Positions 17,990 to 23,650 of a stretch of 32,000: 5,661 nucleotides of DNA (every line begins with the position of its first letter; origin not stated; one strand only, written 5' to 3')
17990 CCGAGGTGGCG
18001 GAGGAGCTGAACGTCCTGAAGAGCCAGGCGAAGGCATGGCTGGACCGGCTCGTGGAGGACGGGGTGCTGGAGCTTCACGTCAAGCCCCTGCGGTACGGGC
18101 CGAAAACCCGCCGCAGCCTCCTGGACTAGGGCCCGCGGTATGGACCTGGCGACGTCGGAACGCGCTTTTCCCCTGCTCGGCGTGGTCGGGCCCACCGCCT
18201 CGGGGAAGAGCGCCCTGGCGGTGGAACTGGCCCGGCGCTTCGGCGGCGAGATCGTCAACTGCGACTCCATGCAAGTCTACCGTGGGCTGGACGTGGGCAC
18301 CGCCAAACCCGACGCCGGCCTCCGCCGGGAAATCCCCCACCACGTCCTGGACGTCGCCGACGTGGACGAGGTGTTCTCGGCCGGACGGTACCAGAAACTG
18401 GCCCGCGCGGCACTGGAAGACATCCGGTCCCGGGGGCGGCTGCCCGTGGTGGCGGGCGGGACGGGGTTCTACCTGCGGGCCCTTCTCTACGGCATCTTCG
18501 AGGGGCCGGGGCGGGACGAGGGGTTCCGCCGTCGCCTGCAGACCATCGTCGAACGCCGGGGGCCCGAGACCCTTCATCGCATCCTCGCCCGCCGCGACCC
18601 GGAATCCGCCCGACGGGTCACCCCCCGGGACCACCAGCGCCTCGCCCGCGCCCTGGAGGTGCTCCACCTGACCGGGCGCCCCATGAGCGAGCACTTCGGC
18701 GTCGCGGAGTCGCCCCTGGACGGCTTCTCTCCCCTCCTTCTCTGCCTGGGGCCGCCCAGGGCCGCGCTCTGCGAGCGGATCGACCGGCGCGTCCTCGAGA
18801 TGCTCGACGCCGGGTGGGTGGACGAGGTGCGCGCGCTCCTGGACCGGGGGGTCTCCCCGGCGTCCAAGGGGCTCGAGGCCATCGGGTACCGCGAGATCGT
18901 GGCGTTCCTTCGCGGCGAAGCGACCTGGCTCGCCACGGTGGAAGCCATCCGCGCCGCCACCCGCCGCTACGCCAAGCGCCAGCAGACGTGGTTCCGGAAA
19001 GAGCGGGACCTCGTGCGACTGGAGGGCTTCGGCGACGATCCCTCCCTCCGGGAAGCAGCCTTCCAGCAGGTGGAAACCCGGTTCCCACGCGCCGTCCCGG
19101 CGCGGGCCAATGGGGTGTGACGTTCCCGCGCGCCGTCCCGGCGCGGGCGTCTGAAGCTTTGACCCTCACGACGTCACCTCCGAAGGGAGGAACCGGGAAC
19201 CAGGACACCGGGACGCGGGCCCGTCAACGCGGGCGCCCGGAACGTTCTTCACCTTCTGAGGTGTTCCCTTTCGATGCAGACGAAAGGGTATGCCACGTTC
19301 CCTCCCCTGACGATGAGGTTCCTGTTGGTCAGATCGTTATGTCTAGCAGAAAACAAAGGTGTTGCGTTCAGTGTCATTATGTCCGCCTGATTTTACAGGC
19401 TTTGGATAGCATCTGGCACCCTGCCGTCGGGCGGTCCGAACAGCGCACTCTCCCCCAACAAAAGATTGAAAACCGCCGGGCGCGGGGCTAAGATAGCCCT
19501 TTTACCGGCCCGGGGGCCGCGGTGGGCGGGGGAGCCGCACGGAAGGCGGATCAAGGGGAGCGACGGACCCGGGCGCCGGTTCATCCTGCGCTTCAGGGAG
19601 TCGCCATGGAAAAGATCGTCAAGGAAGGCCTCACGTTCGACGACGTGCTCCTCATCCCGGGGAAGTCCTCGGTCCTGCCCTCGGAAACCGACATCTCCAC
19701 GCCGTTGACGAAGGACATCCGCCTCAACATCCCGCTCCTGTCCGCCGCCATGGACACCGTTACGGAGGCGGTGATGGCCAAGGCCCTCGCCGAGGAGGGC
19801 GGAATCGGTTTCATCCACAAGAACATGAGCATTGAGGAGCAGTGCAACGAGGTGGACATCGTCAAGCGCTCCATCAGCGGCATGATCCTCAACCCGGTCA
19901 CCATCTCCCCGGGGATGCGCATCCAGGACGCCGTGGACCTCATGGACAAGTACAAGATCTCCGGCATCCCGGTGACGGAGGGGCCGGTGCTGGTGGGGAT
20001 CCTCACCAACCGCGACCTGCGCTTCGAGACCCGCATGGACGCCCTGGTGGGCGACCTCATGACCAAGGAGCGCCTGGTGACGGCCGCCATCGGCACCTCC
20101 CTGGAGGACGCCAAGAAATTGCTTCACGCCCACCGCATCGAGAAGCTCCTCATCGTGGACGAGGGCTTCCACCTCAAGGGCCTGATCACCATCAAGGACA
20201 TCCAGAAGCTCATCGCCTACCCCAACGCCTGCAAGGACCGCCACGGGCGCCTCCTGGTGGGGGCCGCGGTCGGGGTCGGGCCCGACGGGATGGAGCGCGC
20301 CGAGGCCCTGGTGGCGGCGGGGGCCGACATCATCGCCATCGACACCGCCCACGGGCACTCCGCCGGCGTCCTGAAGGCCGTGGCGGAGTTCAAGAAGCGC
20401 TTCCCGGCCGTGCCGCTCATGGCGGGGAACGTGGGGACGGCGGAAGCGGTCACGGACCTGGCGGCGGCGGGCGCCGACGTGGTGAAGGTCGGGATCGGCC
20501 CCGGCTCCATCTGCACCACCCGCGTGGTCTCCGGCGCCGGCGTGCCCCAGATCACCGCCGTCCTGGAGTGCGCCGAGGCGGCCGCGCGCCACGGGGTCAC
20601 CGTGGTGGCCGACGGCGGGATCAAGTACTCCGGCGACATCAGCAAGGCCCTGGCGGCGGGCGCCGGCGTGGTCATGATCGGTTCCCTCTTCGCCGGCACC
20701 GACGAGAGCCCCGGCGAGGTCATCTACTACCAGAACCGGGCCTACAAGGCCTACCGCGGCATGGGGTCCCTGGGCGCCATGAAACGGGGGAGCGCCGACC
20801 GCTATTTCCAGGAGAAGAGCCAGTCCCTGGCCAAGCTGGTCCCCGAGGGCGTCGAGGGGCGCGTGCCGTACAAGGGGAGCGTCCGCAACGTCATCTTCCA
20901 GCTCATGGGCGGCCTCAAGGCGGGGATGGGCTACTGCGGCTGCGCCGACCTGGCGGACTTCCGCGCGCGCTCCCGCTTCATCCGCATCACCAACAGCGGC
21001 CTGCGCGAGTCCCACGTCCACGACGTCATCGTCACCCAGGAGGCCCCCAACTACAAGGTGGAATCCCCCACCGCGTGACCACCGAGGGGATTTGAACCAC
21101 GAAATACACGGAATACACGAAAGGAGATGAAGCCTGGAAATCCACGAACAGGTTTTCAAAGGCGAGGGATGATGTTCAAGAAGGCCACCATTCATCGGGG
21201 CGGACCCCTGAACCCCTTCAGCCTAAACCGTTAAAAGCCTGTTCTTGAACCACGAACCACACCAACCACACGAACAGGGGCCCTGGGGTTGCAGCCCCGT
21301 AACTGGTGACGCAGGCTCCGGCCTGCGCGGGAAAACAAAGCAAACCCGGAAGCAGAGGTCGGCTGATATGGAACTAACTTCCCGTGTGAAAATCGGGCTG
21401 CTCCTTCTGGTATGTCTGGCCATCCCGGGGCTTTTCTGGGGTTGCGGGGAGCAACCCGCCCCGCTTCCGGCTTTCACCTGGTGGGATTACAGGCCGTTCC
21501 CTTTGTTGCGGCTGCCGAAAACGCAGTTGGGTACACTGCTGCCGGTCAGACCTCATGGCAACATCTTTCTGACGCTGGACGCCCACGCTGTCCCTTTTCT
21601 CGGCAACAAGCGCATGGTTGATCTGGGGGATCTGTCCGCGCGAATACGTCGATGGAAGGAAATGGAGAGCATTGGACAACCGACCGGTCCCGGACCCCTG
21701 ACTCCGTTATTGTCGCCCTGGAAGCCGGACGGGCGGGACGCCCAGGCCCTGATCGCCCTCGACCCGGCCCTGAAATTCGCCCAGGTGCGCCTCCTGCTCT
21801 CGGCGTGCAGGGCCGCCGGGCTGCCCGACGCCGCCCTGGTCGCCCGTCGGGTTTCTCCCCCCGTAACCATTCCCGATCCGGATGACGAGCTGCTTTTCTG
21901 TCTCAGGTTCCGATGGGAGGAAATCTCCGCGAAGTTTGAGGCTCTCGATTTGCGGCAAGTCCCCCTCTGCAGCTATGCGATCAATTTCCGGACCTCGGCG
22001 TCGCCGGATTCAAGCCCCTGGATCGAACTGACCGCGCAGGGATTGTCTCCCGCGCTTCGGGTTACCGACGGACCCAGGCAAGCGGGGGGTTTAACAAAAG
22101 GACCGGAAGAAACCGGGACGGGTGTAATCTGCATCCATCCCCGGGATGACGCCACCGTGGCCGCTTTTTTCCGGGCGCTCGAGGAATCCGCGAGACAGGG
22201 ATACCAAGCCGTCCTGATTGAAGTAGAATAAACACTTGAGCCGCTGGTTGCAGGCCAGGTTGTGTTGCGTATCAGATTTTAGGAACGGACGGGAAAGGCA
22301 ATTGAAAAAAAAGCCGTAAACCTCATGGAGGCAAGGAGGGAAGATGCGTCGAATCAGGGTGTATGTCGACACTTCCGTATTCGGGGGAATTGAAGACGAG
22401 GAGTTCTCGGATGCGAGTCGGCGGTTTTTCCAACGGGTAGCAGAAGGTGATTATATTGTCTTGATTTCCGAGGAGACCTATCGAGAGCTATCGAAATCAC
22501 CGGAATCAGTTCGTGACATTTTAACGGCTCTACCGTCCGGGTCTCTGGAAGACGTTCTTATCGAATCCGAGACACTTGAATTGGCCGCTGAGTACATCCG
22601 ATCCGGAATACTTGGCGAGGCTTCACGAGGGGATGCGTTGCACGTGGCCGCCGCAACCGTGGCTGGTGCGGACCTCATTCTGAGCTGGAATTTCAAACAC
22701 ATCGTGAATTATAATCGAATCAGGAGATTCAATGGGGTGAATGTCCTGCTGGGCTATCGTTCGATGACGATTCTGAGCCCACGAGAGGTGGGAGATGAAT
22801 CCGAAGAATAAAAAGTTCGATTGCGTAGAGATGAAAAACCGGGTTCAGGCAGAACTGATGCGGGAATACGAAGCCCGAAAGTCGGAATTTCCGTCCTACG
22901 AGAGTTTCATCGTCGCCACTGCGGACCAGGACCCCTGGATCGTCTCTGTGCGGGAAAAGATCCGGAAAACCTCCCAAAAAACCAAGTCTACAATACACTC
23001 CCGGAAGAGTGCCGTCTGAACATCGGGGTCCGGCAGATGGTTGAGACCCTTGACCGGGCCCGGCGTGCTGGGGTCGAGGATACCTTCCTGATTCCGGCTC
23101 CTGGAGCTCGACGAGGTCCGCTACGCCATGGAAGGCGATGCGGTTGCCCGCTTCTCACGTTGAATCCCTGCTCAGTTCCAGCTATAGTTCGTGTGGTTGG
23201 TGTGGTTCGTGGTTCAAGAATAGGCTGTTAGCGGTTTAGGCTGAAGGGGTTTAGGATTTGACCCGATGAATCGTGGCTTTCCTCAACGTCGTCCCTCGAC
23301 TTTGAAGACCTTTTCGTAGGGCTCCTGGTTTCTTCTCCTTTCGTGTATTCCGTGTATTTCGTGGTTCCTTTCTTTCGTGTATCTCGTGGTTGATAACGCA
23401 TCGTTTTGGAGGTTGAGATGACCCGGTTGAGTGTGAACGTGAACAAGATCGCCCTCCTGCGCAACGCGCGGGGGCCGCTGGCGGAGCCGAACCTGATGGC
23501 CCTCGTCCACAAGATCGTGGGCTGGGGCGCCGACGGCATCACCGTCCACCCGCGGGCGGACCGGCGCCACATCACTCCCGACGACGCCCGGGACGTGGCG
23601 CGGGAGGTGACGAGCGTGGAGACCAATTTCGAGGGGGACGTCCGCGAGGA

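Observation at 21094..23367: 2.3-kb segment bounded by ~180-bp inverted repeats, inserted between guaB and pdxJ, carrying a lipoprotein gene and a PIN toxin pair but no transposase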

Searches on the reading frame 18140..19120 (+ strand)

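Call 17: search_protein_families(library=pfam, proteins=[window:18140-19120:+], max_evalue=0.01)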
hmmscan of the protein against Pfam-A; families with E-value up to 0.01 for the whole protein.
window:18140-19120:+ (326 aa): 4 families
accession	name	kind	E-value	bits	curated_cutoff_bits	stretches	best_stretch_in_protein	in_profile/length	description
PF01715.23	IPPT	-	7.7e-81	271.8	23.6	1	45-288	1-243/243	IPP transferase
PF01745.22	IPT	-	2.9e-06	27.3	20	1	15-59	6-50/233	Isopentenyl transferase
PF02224.24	Cytidylate_kin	-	0.0038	17.4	26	1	16-50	4-36/211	Cytidylate kinase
PF13671.12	AAA_33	-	0.0045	17.7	27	0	14-44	3-33/143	AAA domain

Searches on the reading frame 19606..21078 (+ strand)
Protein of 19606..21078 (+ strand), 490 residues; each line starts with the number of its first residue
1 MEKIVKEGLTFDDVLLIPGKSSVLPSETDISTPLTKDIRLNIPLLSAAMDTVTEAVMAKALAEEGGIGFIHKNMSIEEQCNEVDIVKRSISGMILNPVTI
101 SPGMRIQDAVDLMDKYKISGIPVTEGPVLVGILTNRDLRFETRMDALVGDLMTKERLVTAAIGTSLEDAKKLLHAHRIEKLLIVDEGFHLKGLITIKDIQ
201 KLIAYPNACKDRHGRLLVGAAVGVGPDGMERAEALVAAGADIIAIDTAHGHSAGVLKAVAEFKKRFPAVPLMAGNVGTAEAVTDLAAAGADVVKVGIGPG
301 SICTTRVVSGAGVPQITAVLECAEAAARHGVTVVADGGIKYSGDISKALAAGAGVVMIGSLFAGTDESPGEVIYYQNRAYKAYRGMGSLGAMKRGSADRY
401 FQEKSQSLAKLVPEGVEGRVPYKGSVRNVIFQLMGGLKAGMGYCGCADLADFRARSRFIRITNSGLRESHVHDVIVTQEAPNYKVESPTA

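Call 17: search_protein_families(library=pfam, proteins=[window:19606-21078:+], max_evalue=0.01)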
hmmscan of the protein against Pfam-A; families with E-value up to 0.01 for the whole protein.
window:19606-21078:+ (490 aa): 7 families
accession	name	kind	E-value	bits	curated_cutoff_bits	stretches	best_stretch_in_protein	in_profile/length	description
PF00478.31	IMPDH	-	2.1e-161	537.1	25.6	1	8-472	1-345/345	IMP dehydrogenase / GMP reductase domain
PF00571.33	CBS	-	7.1e-21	74.7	24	2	90-139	4-52/57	CBS domain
PF03060.21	NMO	-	2.3e-08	34.2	28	1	271-374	138-237/331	Nitronate monooxygenase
PF01070.24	FMN_dh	-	1.3e-05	24.8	24.9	1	270-362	220-305/350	FMN-dependent dehydrogenase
PF13714.12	PEP_mutase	-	0.00027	21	31.5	1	227-303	158-228/240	Phosphoenolpyruvate phosphomutase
PF01729.25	QRPTase_C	-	0.001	19.2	23.1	1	219-297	80-156/169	Quinolinate phosphoribosyl transferase, C-terminal domain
PF04131.20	NanE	-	0.0042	16.7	27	0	229-361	54-175/192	Putative N-acetylmannosamine-6-phosphate epimerase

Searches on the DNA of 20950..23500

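Call 96: search_rna_families(source=window, start=20950, end=23500, threshold=evalue, max_evalue=1)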
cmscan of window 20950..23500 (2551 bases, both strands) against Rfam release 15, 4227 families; matches with E-value up to 1: 0.
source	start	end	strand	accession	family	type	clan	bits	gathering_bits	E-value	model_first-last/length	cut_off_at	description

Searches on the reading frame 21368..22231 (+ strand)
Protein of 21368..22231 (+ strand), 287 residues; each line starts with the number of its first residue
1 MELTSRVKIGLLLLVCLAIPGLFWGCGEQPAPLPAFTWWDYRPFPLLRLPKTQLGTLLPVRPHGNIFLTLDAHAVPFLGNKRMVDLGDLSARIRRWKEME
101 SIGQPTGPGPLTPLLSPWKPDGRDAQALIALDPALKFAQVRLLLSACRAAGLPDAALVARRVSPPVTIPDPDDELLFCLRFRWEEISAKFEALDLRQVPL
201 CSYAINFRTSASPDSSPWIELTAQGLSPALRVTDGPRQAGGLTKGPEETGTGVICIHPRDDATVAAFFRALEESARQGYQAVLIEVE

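Call 17: search_protein_families(library=pfam, proteins=[window:21368-22231:+], max_evalue=0.01)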
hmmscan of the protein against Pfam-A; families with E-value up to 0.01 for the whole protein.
window:21368-22231:+ (287 aa): 0 families

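Call 18: search_protein_families(library=ncbifam, proteins=[window:21368-22231:+], max_evalue=0.01)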
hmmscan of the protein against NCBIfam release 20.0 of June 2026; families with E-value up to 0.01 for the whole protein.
window:21368-22231:+ (287 aa): 0 families

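Call 19: search_protein_families(library=padloc, proteins=[window:21368-22231:+], max_evalue=0.01)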
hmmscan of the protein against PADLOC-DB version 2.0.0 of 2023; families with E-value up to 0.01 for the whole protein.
window:21368-22231:+ (287 aa): 0 families

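Call 28: find_homologous_proteins(query=window:21368-22231:+)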
Query window:21368-22231:+ (287 aa): 3 proteins with E <= 0.001 among 8000 candidates.
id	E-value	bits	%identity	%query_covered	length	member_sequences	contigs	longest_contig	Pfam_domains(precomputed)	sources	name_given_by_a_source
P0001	6.1e-191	651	100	100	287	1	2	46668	-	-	-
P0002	1.9e-143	495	78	100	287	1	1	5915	-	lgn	-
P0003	6.7e-99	349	63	100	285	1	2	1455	-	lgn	-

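Call 33: find_encoding_contigs(protein=P0003, flank=10000)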
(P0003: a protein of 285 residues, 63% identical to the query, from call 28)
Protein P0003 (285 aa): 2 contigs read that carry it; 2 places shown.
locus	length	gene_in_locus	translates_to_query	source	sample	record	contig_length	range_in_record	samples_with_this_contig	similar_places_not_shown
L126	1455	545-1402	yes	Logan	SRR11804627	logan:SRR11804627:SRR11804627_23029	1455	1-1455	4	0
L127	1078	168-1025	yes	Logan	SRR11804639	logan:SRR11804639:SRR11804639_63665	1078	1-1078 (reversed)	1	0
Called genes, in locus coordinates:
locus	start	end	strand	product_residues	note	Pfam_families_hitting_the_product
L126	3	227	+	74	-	?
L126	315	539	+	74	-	-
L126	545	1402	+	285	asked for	-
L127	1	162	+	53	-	?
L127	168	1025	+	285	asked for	-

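Call 76: predict_structure(alignment_id=A3)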
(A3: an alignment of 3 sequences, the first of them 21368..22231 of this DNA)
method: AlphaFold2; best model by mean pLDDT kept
length: 287 residues; sequences in the alignment: 3
mean_pLDDT: 32.1   pTM: 0.22
mean pLDDT of the five models: 32.1, 31.3, 30.8, 30.3, 29.1
residues with pLDDT >= 90: 0; 70-90: 0; 50-70: 12; < 50: 275
segments of 3 or more residues with pLDDT < 50: 1-4, 20-287
pLDDT, mean of each block of 10 residues (from residue 1): 48 50 38 30 26 28 26 27 29 31 32 29 29 32 39 30 26 27 29 26 31 29 24 30 34 35 43 41 32
secondary structure, 60 per line:
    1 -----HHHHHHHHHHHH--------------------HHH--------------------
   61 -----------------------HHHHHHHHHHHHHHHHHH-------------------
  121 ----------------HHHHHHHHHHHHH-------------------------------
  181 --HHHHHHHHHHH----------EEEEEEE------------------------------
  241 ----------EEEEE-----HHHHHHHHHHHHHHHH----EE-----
elements in order: H6-17 H84-101 H137-149 H183-193 E204-210 E251-255 H261-276

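Call 98: search_protein_families(library=pfam, proteins=[window:21368-22231:+], max_evalue=1)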
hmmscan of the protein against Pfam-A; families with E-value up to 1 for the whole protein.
window:21368-22231:+ (287 aa): 0 families

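Call 104: search_protein_representatives(alignment_id=A3)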
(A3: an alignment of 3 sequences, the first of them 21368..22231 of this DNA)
Query: 3 sequences, 287 profile positions. Proteins with E-value up to 0.001 (for the whole library): 2; up to 1e-10: 1; up to 1e-30: 1. The best 2 are listed.
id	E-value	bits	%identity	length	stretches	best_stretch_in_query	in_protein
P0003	1.1e-163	559.9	-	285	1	1-287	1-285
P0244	7.6e-05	38.6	-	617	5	219-273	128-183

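Call 105: search_protein_families(library=pfam, proteins=[P0244], max_evalue=0.01)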
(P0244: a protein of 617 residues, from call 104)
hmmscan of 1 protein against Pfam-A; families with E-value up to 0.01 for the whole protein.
P0244 (617 aa): 13 families
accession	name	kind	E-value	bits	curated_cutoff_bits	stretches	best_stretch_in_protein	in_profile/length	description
PF12796.13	Ank_2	-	2.8e-129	422.5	27.3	12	274-373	1-90/90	Ankyrin repeats (3 copies)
PF13857.12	Ank_5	-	9.7e-90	293.9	27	6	188-235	7-54/56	Ankyrin repeats (many copies)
PF00023.36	Ank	-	1e-81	264.6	21.1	6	124-154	2-32/33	Ankyrin repeat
PF13637.12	Ank_4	-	1.9e-65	215.8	22.7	8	129-163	2-36/50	Ankyrin repeats (many copies)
PF13606.12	Ank_3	-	1.9e-64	205.4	22.3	6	123-151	1-29/30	Ankyrin repeat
PF24521.3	Ank_KRIT1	-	1.6e-17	64.1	80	0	121-170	82-130/149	KRIT1 ankyrin-repeats domain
PF24407.1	HTH_upst_double_PIN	-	3.6e-09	37.2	27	0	117-152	18-53/70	HTH_upstream_double_PIN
PF22356.1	MACPF_b-prism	-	7.3e-08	32.8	26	0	287-328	39-78/150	MACPF/perforin-like, beta-prism domain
PF25571.1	TPR_CCP1_N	-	5.7e-06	26.1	27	0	292-385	40-125/310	CCP1-like, N-terminal TPR repeats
PF16498.10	SWIRM-assoc_3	-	1e-05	26.1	27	0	101-115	14-28/67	SWIRM-associated domain at the C-terminal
PF22969.3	Ig_NUP210_2nd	-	1.5e-05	25.2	27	0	108-126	8-26/109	NUP210 Ig-like domain 2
PF04919.18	DUF655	-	0.00064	20.1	22.2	0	253-299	7-53/181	Protein of unknown function (DUF655)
PF01813.22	ATP-synt_D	-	0.0053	17.1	25.7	0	95-111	21-37/196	ATP synthase subunit D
